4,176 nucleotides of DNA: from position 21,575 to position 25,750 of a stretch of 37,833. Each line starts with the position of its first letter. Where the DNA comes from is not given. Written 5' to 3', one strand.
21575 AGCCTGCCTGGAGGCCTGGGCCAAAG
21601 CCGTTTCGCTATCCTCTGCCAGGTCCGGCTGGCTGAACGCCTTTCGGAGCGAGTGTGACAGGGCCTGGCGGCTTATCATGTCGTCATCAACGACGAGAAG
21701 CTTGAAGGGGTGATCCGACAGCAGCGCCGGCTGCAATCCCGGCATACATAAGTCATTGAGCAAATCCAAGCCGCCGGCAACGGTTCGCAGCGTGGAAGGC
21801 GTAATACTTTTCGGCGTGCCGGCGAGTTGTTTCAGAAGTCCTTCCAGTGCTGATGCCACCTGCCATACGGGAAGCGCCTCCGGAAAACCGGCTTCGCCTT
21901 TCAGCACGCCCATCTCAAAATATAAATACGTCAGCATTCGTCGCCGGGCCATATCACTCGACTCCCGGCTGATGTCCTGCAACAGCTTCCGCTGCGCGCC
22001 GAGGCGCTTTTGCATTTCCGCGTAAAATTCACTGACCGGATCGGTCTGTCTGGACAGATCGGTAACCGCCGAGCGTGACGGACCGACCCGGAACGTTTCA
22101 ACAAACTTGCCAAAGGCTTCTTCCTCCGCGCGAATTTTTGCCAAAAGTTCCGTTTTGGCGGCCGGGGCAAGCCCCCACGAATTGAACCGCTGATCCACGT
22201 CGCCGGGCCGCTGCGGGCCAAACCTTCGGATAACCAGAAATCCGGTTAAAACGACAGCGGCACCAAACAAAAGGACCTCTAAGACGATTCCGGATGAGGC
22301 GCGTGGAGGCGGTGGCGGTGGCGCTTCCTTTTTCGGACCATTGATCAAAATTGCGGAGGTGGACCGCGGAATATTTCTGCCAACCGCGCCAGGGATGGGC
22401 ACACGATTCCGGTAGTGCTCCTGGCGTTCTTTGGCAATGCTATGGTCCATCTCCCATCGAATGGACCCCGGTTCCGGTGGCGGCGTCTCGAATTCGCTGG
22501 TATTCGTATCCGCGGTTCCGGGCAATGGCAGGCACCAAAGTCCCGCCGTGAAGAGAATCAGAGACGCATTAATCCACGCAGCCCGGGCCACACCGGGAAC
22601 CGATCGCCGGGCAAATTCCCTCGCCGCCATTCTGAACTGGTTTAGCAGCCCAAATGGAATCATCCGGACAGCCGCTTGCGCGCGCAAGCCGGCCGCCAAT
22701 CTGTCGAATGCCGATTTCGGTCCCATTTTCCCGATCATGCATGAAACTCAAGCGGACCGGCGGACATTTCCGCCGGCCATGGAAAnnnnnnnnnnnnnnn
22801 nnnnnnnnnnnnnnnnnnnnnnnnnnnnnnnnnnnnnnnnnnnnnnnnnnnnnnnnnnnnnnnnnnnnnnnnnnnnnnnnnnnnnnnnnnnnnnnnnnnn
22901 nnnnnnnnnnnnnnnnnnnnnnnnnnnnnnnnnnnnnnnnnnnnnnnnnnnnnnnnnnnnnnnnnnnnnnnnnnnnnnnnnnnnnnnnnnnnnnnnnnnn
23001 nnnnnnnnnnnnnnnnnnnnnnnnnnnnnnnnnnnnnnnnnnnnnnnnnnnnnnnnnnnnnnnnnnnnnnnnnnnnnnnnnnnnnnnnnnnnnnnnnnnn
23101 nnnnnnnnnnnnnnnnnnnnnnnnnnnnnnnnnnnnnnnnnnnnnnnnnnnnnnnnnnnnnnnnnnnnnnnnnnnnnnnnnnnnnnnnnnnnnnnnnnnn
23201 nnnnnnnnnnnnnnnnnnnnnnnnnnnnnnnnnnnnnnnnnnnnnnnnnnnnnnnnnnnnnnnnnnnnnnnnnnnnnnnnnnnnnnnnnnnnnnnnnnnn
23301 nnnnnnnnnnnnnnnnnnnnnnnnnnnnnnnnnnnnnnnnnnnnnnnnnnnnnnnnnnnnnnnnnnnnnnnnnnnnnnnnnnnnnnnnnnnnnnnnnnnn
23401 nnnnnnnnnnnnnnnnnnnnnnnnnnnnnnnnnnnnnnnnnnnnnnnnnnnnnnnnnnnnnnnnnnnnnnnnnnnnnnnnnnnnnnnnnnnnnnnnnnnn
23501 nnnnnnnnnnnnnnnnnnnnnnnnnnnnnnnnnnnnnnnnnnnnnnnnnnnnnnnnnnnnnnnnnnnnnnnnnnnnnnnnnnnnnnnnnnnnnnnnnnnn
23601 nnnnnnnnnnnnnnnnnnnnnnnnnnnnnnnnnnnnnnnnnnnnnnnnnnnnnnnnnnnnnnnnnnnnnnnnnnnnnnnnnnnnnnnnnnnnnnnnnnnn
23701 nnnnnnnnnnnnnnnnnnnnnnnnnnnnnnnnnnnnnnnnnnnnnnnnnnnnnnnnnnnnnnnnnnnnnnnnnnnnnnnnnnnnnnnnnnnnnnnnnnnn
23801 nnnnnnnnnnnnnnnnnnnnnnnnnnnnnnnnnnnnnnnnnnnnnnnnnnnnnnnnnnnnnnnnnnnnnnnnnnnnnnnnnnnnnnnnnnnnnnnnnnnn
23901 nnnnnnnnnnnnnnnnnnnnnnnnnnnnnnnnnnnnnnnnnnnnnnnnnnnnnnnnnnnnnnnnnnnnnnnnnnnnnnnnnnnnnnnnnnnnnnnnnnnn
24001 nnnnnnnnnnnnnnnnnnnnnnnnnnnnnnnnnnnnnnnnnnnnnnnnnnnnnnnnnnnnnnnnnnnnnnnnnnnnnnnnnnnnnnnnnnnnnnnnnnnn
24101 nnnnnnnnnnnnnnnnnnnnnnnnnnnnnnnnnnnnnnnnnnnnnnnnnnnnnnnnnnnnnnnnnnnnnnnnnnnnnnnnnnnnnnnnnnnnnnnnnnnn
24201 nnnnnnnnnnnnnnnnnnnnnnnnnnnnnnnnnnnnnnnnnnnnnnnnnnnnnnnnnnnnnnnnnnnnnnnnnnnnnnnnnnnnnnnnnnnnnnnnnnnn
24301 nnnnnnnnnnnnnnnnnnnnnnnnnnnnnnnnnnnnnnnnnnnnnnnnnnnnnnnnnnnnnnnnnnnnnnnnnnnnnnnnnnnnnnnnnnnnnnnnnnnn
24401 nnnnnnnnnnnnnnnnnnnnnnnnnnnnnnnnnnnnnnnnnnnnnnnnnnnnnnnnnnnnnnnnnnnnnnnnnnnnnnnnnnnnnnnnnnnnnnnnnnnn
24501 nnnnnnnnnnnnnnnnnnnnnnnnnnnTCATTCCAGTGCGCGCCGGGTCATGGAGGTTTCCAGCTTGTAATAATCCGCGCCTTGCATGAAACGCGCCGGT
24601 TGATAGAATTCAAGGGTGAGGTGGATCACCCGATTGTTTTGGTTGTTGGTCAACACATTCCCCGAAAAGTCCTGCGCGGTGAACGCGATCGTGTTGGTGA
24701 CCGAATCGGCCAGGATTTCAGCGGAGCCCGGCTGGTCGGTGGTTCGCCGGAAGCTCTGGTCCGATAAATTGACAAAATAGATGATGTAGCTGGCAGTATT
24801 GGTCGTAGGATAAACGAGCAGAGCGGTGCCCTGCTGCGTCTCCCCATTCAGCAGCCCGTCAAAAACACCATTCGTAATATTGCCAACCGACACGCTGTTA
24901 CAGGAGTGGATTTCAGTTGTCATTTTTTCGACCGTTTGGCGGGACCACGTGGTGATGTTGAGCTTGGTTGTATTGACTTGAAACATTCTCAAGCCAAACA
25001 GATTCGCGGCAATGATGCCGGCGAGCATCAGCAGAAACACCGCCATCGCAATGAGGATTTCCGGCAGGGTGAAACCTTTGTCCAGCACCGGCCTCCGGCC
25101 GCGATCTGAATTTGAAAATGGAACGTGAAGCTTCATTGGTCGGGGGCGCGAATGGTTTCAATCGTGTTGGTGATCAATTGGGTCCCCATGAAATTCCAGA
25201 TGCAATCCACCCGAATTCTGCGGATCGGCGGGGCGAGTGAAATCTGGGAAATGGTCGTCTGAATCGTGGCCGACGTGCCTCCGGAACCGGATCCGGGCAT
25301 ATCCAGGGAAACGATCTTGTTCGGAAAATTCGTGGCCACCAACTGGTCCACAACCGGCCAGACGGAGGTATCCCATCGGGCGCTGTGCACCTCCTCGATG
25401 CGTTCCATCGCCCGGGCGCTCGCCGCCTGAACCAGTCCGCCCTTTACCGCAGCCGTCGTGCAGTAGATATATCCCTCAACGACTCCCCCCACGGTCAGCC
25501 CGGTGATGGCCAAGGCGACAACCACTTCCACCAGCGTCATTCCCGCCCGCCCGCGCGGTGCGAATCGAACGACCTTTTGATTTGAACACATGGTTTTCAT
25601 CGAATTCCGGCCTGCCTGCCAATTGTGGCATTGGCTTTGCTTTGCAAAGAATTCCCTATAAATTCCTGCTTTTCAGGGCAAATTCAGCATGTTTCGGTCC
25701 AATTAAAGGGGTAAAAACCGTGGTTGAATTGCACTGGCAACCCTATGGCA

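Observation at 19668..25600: Stand-alone minor-pseudopilin trio operonically linked to a dual Hpt-like/receiver membrane protein and a coiled-coil pilin-head protein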

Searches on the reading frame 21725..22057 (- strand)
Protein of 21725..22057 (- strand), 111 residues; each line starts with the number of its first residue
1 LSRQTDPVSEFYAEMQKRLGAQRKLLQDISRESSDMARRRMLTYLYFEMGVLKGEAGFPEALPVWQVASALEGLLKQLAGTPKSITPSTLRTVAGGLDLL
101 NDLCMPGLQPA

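Call 35: search_solved_structures(query=A4, max_evalue=10, show_alignments=3)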
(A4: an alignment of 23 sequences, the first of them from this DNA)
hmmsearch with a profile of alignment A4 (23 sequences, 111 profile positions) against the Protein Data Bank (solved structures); distinct sequences matched with E-value up to 10: 6.
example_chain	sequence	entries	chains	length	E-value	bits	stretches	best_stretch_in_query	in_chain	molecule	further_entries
1tqg_A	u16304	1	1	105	0.029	17.6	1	8-101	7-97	Chemotaxis protein cheA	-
2ld6_A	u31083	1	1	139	0.043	17.1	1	5-101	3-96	Chemotaxis protein CheA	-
5c53_B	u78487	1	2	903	0.38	14.1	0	34-100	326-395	Pol gamma B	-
6tgz_F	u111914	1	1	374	0.63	13.4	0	25-62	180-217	55 kDa immediate-early protein 1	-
6q56_A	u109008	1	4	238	1.2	12.5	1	8-54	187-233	tRNA (adenine(22)-N(1))-methyltransferase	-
8gji_A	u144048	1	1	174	2.2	11.6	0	21-86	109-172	GCG binder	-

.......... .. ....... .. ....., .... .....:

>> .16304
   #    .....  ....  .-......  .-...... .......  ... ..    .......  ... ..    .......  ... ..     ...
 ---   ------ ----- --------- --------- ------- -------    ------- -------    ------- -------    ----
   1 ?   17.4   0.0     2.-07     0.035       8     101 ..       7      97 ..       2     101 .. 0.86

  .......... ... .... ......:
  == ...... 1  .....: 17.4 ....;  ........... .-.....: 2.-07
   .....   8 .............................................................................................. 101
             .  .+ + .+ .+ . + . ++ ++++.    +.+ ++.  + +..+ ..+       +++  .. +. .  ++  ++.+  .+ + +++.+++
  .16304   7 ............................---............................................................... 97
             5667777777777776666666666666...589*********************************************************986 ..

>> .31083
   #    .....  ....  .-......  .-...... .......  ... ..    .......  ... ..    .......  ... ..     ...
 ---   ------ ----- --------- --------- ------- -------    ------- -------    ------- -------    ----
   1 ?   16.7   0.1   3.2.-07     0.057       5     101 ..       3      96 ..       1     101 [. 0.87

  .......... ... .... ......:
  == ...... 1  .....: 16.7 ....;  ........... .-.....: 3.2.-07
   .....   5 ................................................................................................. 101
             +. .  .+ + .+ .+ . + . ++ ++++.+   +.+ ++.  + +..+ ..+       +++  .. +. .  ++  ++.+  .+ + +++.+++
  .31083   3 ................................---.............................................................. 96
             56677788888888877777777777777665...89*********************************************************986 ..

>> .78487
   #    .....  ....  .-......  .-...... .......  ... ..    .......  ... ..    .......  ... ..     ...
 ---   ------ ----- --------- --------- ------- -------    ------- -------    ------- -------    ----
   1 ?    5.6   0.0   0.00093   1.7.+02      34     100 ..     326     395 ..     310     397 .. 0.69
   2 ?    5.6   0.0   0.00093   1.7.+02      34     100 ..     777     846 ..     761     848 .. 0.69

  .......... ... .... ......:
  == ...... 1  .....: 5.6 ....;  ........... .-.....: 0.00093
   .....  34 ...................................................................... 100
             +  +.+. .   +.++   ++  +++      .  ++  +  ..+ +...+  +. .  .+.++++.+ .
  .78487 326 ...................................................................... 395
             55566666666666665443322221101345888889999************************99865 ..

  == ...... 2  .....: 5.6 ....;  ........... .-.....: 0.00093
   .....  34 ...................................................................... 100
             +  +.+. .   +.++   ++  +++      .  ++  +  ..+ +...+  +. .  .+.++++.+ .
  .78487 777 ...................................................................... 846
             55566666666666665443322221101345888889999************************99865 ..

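Call 36: search_protein_families(library=pfam, alignment_id=A4, max_evalue=10)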
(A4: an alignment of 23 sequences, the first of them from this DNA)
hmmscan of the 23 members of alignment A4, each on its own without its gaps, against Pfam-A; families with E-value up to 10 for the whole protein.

A. member 1, seq(111 aa): 0 families

B. families by the number of members that match (of 23 scanned): 11 families
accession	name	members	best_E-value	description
PF23114.1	NAD-bd_HRPKS_sdrA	4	0.13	HRPKS sdrA-like, NAD(P)-binding Rossmann-fold domain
PF01627.28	Hpt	3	0.0027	Hpt domain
PF12108.13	SF3a60_bindingd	3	0.034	Splicing factor SF3a60 binding domain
PF24915.1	Spectrin_SESTD1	1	0.026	SESTD1-like, spectrin repeat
PF05002.20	SGS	1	0.028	SGS domain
PF23216.1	WH_CYT4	1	0.029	Mitochondrial protein cyt-4, winged helix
PF25576.1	TPR_RNF123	1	0.031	RNF123-like, TPR repeat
PF06825.17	HSBP1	1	0.032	Heat shock factor binding protein 1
PF14712.11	Snapin_Pallidin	1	0.081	Snapin/Pallidin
PF16632.10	Caskin-tail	1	0.12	C-terminal region of Caskin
PF20640.2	Rrn6_HB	1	0.19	Rrn6, helical bundle domain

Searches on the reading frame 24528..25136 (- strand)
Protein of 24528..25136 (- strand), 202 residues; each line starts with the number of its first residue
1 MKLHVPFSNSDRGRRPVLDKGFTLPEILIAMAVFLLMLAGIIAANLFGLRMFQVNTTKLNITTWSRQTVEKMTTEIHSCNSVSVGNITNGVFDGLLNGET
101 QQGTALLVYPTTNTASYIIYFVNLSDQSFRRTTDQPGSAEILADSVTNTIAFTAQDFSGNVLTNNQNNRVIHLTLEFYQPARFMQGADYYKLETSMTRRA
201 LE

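Call 3: search_protein_families(library=ncbifam, proteins=[window:24528-25136:-], max_evalue=1)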
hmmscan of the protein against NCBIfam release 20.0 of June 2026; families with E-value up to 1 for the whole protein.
window:24528-25136:- (202 aa): 7 families
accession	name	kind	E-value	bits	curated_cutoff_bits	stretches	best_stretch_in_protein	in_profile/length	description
TIGR02532.1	IV_pilin_GFxxxE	domain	2.9e-06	26.9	16.3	1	20-41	2-23/24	prepilin-type N-terminal cleavage/methylation domain-containing protein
NF041002.1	pilin_ComGF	equivalog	0.00014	22.1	80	1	20-90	2-69/139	competence type IV pilus minor pilin ComGF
NF007848.0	PRK10557.1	equivalog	0.0035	16.7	120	1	16-72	7-63/192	prepilin peptidase-dependent protein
NF041013.1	T4P_ComGE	equivalog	0.006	16.6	49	1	20-42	4-26/83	competence type IV pilus minor pilin ComGE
TIGR01707.1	gspI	equivalog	0.023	15.2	44.35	1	21-44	1-24/101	type II secretion system minor pseudopilin GspI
NF007660.0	PRK10332.1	equivalog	0.13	12.8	86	1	19-39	8-28/107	prepilin-type N-terminal cleavage/methylation domain-containing protein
TIGR01710.1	typeII_sec_gspG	equivalog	0.19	11.7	88.85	1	20-49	1-29/134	type II secretion system major pseudopilin GspG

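Call 4: search_protein_families(library=pfam, proteins=[window:24528-25136:-], max_evalue=1)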
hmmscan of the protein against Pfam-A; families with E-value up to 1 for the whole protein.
window:24528-25136:- (202 aa): 3 families
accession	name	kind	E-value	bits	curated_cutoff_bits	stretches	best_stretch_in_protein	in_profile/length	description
PF07963.17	N_methyl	-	7.9e-06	25.7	21.2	1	20-41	5-26/27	Prokaryotic N-terminal methylation motif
PF07790.16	Pilin_N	-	0.16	13.2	25.2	1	31-84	12-66/78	Archaeal Type IV pilin, N-terminal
PF08999.15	SP_C-Propep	-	0.19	12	25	1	7-57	19-69/96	Surfactant protein C, N terminal propeptide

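Call 65: search_solved_structures(query=A7, max_evalue=10, show_alignments=0)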
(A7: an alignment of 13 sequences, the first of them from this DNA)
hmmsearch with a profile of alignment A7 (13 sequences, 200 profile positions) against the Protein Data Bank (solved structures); distinct sequences matched with E-value up to 10: 6.
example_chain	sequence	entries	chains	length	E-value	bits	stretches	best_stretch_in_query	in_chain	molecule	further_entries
6f0t_A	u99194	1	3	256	0.072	15.6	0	116-172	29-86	Pizza6-SFW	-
9egp_A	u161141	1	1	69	0.13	14.7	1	15-53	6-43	Geopilin domain 1 protein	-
7tgg_A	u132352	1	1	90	0.18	14.3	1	12-41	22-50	Geopilin domain 1 protein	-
9laa_A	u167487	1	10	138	0.61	12.5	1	13-36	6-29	Type IV pilin protein PilA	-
8t57_A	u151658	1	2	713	1.4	11.3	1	28-53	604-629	CSC1-like protein HYP1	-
5l9s_A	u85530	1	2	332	1.6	11.1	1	79-142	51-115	ABC transporter, substrate binding protein (Mannopine)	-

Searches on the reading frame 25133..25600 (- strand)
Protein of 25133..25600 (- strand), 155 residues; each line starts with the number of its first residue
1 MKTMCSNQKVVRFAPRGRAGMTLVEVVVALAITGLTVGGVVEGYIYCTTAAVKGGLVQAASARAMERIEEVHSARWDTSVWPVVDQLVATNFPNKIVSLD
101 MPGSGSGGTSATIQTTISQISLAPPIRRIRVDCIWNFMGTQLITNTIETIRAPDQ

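Call 3: search_protein_families(library=ncbifam, proteins=[window:25133-25600:-], max_evalue=1)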
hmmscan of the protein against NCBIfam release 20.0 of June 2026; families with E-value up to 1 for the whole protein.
window:25133-25600:- (155 aa): 4 families
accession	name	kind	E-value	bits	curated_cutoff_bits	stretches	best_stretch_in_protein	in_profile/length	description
TIGR02532.1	IV_pilin_GFxxxE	domain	0.0016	18.2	16.3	1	18-39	1-22/24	prepilin-type N-terminal cleavage/methylation domain-containing protein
TIGR01707.1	gspI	equivalog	0.034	14.6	44.35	1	20-40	1-21/101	type II secretion system minor pseudopilin GspI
NF041775.1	typeIV_PilA_Myxo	equivalog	0.083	12.8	400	1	9-38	2-30/214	type IV pilin protein PilA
TIGR01708.2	typeII_sec_gspH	equivalog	0.14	12.2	80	1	19-41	2-24/169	type II secretion system minor pseudopilin GspH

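Call 4: search_protein_families(library=pfam, proteins=[window:25133-25600:-], max_evalue=1)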
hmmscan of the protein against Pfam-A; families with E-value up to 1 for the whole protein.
window:25133-25600:- (155 aa): 1 family
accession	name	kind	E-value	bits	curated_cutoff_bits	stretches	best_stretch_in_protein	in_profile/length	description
PF07963.17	N_methyl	-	5.2e-06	26.2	21.2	1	16-40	2-26/27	Prokaryotic N-terminal methylation motif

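Call 64: search_solved_structures(query=A6, max_evalue=10, show_alignments=0)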
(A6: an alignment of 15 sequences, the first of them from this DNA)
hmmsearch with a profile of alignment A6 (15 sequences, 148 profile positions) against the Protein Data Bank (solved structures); distinct sequences matched with E-value up to 10: 13.
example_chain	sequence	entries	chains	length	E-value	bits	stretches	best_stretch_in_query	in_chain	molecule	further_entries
9egp_A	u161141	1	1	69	0.018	18.2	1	7-48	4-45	Geopilin domain 1 protein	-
7tgg_A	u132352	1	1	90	0.021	18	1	6-46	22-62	Geopilin domain 1 protein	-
9laa_A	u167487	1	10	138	0.034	17.3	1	6-39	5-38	Type IV pilin protein PilA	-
8uhf_A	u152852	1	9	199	0.057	16.6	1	14-65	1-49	Toxin co-regulated pilin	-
1oqw_A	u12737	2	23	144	0.06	16.5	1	14-86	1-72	Fimbrial protein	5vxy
2hi2_A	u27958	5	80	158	0.077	16.2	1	14-56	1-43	Fimbrial protein | PilA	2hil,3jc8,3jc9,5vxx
1ay2_A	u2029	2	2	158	0.081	16.1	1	14-56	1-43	TYPE 4 PILIN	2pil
8p3b_A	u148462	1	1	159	0.2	14.8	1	14-56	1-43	Fimbrial protein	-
4ka7_A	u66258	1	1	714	0.26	14.5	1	45-77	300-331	Oligopeptidase A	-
4ka8_A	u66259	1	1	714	0.26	14.5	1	45-77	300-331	Oligopeptidase A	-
9lab_B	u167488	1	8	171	0.33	14.1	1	9-50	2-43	MSHA major pilin subunit MshA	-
5kua_A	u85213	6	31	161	0.38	13.9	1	14-56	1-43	pilin | Neisseria meningitidis PilE variant SB-GATDH | Neisseria meningitidis PilE, SB-DATDH variant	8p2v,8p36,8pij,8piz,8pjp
3sok_A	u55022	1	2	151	1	12.5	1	14-47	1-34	Fimbrial protein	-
